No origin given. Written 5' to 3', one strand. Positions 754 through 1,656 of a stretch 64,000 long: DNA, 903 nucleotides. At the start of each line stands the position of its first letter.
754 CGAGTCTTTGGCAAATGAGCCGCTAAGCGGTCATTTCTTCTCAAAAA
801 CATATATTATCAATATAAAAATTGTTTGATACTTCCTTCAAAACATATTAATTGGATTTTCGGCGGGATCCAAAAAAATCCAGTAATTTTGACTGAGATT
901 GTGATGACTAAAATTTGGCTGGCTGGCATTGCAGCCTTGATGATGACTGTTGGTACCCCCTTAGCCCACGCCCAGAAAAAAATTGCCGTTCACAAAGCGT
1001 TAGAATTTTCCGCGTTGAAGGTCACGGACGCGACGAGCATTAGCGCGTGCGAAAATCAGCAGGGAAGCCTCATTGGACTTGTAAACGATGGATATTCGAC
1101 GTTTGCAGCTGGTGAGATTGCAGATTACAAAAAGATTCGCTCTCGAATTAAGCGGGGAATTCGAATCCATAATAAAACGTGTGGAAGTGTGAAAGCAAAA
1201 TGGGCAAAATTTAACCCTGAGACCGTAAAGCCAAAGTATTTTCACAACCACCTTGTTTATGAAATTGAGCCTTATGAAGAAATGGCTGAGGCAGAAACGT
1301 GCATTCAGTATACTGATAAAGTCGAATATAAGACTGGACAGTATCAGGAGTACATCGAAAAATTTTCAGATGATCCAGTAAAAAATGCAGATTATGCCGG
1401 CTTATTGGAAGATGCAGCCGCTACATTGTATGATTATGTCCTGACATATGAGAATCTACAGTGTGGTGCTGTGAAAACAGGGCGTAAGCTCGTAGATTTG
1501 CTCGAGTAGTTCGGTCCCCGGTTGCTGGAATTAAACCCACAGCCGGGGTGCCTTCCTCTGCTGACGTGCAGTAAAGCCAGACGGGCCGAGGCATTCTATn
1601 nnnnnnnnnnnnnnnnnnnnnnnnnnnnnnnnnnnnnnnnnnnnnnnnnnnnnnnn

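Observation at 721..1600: Low-GC islet encoding an orphan secreted cysteine-containing protein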

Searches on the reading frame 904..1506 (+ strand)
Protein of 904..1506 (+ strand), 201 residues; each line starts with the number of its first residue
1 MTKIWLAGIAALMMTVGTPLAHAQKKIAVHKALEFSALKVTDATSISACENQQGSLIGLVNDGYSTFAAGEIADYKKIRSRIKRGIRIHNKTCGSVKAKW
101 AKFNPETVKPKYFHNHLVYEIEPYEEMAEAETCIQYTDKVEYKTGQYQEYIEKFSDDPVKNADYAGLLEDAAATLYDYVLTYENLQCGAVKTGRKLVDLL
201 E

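Call 5: search_protein_families(library=pfam, proteins=[window:904-1506:+], max_evalue=1)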
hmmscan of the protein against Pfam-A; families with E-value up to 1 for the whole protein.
window:904-1506:+ (201 aa): 0 families

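Call 6: find_homologous_proteins(query=window:904-1506:+, max_evalue=0.01)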
Query window:904-1506:+ (201 aa): 1 proteins with E <= 0.01 among 306 candidates.
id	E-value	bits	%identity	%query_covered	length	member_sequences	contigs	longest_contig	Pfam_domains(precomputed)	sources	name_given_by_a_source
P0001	6.6e-130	448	100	100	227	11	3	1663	-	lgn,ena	-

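Call 7: search_protein_families(library=ncbifam, proteins=[window:904-1506:+], max_evalue=1)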
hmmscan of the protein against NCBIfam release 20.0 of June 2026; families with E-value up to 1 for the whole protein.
window:904-1506:+ (201 aa): 0 families

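Call 8: search_protein_families(library=phrogs, proteins=[window:904-1506:+], max_evalue=1)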
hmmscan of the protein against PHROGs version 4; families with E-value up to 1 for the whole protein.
window:904-1506:+ (201 aa): 3 families
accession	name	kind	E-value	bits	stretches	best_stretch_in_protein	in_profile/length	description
phrog_16949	-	unknown function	0.016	16.5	1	61-126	15-80/83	-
phrog_30344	-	unknown function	0.16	13.2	1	139-161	48-71/126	-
phrog_4004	-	unknown function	0.17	13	0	67-81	32-46/55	-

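Call 11: find_encoding_contigs(protein=P0001, flank=10000, max_places=10)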
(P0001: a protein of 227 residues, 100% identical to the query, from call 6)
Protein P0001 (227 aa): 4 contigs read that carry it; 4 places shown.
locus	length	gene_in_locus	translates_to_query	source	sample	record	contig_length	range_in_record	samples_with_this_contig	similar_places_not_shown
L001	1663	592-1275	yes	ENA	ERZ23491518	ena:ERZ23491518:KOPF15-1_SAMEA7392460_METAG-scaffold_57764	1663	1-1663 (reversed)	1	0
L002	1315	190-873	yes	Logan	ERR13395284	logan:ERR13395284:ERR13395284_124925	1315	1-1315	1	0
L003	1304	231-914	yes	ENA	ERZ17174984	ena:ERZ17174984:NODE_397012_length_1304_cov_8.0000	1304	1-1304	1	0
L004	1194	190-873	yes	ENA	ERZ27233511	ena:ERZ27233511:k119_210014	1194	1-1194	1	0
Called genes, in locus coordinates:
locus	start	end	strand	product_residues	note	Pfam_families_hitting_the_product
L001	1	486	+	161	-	?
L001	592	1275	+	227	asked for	-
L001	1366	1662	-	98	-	?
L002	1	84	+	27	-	?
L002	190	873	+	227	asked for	-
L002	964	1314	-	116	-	?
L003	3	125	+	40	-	?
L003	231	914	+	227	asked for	-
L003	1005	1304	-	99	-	?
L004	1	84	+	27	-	?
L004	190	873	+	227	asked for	-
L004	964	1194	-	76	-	?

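Call 18: search_protein_representatives(protein=window:904-1506:+)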
Query: 201 residues. Proteins with E-value up to 0.001 (for the whole library): 6; up to 1e-10: 2; up to 1e-30: 1. The best 6 are listed.
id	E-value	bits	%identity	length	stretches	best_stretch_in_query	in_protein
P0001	2.1e-130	448.4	100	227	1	1-201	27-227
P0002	7.2e-12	61.8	24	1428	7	56-148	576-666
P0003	2.7e-10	56.7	30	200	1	14-191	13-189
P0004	1.6e-08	50.9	34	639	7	137-179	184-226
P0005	1.7e-05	41.1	35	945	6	6-74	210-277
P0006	1.1e-04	38.5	31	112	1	5-106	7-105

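Call 20: predict_structure(protein=window:904-1506:+)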
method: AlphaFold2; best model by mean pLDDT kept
length: 201 residues; sequences in the alignment: 1
mean_pLDDT: 40.1   pTM: 0.34
mean pLDDT of the five models: 40.1, 35.7, 33.5, 32.3, 27.0
residues with pLDDT >= 90: 0; 70-90: 15; 50-70: 39; < 50: 147
segments of 3 or more residues with pLDDT < 50: 1-3, 5-43, 97-201
pLDDT, mean of each block of 10 residues (from residue 1): 43 35 28 29 54 66 61 73 68 52 33 24 23 26 29 36 37 36 28 23 24
secondary structure, 60 per line:
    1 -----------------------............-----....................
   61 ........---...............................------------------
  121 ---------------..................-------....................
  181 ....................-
elements in order: H24-35 H41-68 H72-102 H136-153 H161-200

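Call 21: find_encoding_contigs(protein=P0003, flank=10000, max_places=10)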
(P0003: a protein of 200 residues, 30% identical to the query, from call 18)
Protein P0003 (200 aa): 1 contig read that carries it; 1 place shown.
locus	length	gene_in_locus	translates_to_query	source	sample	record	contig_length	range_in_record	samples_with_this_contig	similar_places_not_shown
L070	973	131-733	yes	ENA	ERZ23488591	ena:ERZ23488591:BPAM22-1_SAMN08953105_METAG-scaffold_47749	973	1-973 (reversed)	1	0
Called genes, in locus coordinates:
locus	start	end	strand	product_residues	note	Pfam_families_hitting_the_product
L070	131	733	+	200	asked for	-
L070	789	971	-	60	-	?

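Call 22: find_encoding_contigs(protein=P0006, flank=10000, max_places=10)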
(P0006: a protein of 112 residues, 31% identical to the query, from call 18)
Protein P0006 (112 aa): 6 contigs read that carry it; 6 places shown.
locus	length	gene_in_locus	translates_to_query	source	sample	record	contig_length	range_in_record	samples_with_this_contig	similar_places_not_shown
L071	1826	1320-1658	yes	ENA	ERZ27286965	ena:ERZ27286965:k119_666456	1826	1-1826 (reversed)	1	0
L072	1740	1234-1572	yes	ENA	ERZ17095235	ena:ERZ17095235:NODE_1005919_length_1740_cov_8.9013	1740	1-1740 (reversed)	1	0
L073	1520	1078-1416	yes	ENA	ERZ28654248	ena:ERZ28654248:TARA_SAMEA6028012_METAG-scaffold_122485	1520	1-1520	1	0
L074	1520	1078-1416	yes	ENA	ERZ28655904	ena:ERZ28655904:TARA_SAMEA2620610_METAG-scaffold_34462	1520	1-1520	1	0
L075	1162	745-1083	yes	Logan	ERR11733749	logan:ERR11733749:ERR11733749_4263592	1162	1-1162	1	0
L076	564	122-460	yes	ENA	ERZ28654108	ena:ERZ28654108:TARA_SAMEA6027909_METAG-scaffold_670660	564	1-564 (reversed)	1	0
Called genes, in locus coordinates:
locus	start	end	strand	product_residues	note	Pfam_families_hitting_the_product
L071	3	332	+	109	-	?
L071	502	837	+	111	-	-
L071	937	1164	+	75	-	-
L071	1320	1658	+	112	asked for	-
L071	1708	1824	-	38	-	?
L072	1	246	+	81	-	?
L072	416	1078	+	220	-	-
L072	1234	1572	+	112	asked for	-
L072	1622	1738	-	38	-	?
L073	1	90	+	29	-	?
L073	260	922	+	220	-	-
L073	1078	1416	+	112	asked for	-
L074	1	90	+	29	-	?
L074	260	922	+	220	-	-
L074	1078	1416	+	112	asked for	-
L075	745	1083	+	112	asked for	-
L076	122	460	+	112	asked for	-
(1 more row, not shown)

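Call 26: find_homologous_proteins(query=A1, max_evalue=0.01)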
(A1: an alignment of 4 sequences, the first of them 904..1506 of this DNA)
Query A1 (4 sequences) (201 aa, profile of the alignment): 10 proteins with E <= 0.01 among 8000 candidates.
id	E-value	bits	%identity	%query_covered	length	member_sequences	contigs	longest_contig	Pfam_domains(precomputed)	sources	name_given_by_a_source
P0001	3.1e-88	313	100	100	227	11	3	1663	-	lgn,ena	-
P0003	1.4e-86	307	29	91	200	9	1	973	-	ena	-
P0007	4.8e-74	266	26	54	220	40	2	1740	-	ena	-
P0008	3.6e-64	234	27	91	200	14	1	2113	-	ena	-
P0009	1.5e-62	229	28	31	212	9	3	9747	-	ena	-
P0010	2.4e-54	202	27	47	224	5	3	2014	-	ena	-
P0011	1.9e-41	160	25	54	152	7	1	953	-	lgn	-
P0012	1.2e-39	154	26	48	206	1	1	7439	-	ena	-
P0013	1.7e-20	91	20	30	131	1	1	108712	-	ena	-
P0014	1.8e-7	49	39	11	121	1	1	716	-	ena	-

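Call 28: find_encoding_contigs(protein=P0009, flank=10000, max_places=4)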
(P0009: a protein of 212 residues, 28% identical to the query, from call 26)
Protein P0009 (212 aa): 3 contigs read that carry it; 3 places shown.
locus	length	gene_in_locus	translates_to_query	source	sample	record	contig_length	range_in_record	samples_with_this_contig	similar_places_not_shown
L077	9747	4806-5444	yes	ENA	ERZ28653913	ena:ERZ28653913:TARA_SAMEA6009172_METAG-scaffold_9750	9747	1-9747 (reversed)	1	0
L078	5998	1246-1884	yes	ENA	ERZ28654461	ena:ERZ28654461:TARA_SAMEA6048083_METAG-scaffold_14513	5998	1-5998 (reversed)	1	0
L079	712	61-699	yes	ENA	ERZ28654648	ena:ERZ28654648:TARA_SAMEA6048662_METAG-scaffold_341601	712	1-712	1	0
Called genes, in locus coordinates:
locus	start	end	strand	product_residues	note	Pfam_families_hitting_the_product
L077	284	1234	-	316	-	PF00756:Esterase (weak), PF10503:Esterase_PHB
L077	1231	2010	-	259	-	PF05853:BKACE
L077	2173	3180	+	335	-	PF00903:Glyoxalase, PF13468:Glyoxalase_3 (faint), PF13669:Glyoxalase_4 (faint), PF00903:Glyoxalase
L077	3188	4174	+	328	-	PF01557:FAA_hydrolase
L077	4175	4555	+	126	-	PF01042:Ribonuc_L-PSP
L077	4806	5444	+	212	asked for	-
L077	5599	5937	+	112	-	-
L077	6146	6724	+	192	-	-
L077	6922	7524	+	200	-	-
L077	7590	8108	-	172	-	-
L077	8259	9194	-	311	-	PF00291:PALP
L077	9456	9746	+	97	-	?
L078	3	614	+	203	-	?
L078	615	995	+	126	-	PF01042:Ribonuc_L-PSP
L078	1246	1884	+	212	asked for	-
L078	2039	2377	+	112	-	-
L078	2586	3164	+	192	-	-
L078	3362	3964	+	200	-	-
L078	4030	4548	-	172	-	-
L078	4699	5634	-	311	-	PF00291:PALP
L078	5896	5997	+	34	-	?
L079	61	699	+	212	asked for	-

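Call 29: find_encoding_contigs(protein=P0012, flank=10000, max_places=4)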
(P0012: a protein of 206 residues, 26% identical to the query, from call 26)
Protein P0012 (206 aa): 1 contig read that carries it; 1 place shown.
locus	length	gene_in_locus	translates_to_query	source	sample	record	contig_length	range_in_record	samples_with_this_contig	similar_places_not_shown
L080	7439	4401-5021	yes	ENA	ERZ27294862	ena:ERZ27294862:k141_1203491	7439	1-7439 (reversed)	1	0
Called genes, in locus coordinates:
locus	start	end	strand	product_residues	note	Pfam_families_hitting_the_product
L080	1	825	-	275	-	?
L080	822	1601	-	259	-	PF05853:BKACE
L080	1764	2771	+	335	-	PF00903:Glyoxalase, PF13468:Glyoxalase_3 (faint), PF13669:Glyoxalase_4 (faint), PF00903:Glyoxalase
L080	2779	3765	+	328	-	PF01557:FAA_hydrolase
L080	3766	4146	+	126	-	PF01042:Ribonuc_L-PSP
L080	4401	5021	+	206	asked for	-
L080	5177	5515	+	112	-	-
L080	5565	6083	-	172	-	-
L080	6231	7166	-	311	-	PF00291:PALP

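Call 30: find_encoding_contigs(protein=P0013, flank=10000, max_places=4)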
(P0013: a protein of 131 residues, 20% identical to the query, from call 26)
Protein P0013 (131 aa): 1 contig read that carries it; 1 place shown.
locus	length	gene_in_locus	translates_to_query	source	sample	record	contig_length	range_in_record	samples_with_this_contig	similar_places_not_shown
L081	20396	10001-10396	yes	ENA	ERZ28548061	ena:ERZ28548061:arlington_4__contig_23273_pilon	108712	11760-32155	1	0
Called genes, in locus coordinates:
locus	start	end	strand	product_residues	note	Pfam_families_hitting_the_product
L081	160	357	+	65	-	-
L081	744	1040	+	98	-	PF08125:Mannitol_dh_C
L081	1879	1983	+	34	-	-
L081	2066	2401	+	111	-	PF03786:UxuA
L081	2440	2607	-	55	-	-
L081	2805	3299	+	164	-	PF00572:Ribosomal_L13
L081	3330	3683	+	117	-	PF00294:PfkB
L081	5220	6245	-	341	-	PF10503:Esterase_PHB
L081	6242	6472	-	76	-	PF05853:BKACE (weak)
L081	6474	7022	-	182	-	PF05853:BKACE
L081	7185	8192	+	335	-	PF00903:Glyoxalase, PF13468:Glyoxalase_3 (faint), PF13669:Glyoxalase_4 (faint), PF00903:Glyoxalase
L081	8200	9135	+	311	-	PF01557:FAA_hydrolase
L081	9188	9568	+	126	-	PF01042:Ribonuc_L-PSP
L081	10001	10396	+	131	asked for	-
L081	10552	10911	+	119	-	-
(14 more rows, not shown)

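Call 36: find_related_loci(query=window:904-1506:+, collection=metagenome_contigs, flank=8000)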
Query window:904-1506:+ (201 aa) in metagenome_contigs; peptide patterns used: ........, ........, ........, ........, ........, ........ (x = any residue, [..] = any of these).
125 stretches matched a pattern; 1 encode a relative of the query (tblastn E <= 1e-3); 1 distinct loci.
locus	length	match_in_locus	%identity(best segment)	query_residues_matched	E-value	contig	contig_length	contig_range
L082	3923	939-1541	100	1-201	4e-141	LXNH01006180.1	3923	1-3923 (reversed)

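Call 37: find_related_loci(query=window:904-1506:+, collection=viral_contigs, flank=5000)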
Query window:904-1506:+ (201 aa) in viral_contigs; peptide patterns used: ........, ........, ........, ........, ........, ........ (x = any residue, [..] = any of these).
24 stretches matched a pattern, but none encodes a relative of the query by tblastn (E <= 1e-3).

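Call 42: predict_structure(alignment_id=A2)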
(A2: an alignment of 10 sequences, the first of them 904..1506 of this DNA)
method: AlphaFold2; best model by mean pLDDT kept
length: 201 residues; sequences in the alignment: 10
mean_pLDDT: 70.0   pTM: 0.46
mean pLDDT of the five models: 70.0, 69.9, 68.7, 67.0, 65.5
residues with pLDDT >= 90: 13; 70-90: 106; 50-70: 43; < 50: 39
segments of 3 or more residues with pLDDT < 50: 1-24, 110-116, 194-201
pLDDT, mean of each block of 10 residues (from residue 1): 42 41 57 76 82 81 73 85 92 84 58 49 65 85 82 70 74 80 78 48 43
secondary structure, 60 per line:
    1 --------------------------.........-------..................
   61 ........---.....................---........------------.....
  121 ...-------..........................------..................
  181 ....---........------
elements in order: E27-35 H43-68 H72-92 E96-103 E116-123 H131-156 H163-184 E188-195

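Call 50: fold_search(model_id=the predicted structure, library=pdb)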
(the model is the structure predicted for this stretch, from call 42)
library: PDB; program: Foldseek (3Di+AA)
matches with E <= 10: 241; with E <= 0.001: 0
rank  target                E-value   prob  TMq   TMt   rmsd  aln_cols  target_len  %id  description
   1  7jrq                  7.0e-01  0.25  0.24  0.37  14.6       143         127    9  Crystallographically Characterized De Novo Designed Mn-Diphenylporphyrin Binding Protein (released 2021-01-13)
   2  1vf7_A                7.5e-01  0.11  0.18  0.16  19.2       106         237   13  Crystal structure of the membrane fusion protein, MexA of the multidrug transporter (released 2004-05-25)
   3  4dci_A                9.0e-01  0.28  0.25  0.33  19.4       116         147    9  Crystal structure of unknown funciton protein from Synechococcus sp. WH 8102 (released 2012-02-01)
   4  8ivz_B                9.6e-01  0.21  0.27  0.33  21.0       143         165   11  Crystal structure of talin R7 in complex with KANK1 KN motif (released 2023-11-08)
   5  1vf7_H                1.2e+00  0.08  0.18  0.16  19.4       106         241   13  Crystal structure of the membrane fusion protein, MexA of the multidrug transporter (released 2004-05-25)
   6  2v4d_B                1.2e+00  0.08  0.18  0.13  19.5       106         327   13  Re-refinement of MexA adaptor protein (released 2009-04-14)
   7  6ta5_E                1.2e+00  0.09  0.19  0.13  19.0       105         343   13  OprM-MexA complex from the MexAB-OprM Pseudomonas aeruginosa whole assembly reconstituted in nanodiscs (released 2020-09-16)
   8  1vf7_F                1.2e+00  0.08  0.18  0.16  19.4       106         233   13  Crystal structure of the membrane fusion protein, MexA of the multidrug transporter (released 2004-05-25)
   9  5xu0_B                1.4e+00  0.33  0.27  0.23  16.8        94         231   15  Structure of the membrane fusion protein Spr0693 from Streptococcus pneumoniae R6 (released 2018-01-24)
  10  5tgw_MODEL_1_A        1.4e+00  0.16  0.23  0.42  13.2       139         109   13  NMR structure of apo-PS1 (released 2017-08-09)
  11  9qq4_B                1.4e+00  0.09  0.21  0.29  18.2       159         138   14  Mini-bacterioferritin from Candidatus Methanoperedens species BLZ2 as isolated form at 1.07-A resolution (released 2026-04-01)
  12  8fyv_A                1.4e+00  0.09  0.22  0.30  15.2       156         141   11  Salmonella enterica serovar Typhimurium chemoreceptor Tsr (taxis to serine and repellents) ligand-binding domain in co (released 2024-05-15)
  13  2iiu_B                1.5e+00  0.12  0.25  0.24  18.9       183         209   11  Crystal structure of a putative PhoU-like phosphate regulatory protein (NP_719307.1) from Shewanella oneidensis MR-1 a (released 2006-10-17)
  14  1t5e_A                1.5e+00  0.08  0.18  0.17  19.3       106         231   13  The structure of MexA (released 2004-05-18)
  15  5xu0_C                1.7e+00  0.25  0.26  0.24  19.4        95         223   16  Structure of the membrane fusion protein Spr0693 from Streptococcus pneumoniae R6 (released 2018-01-24)
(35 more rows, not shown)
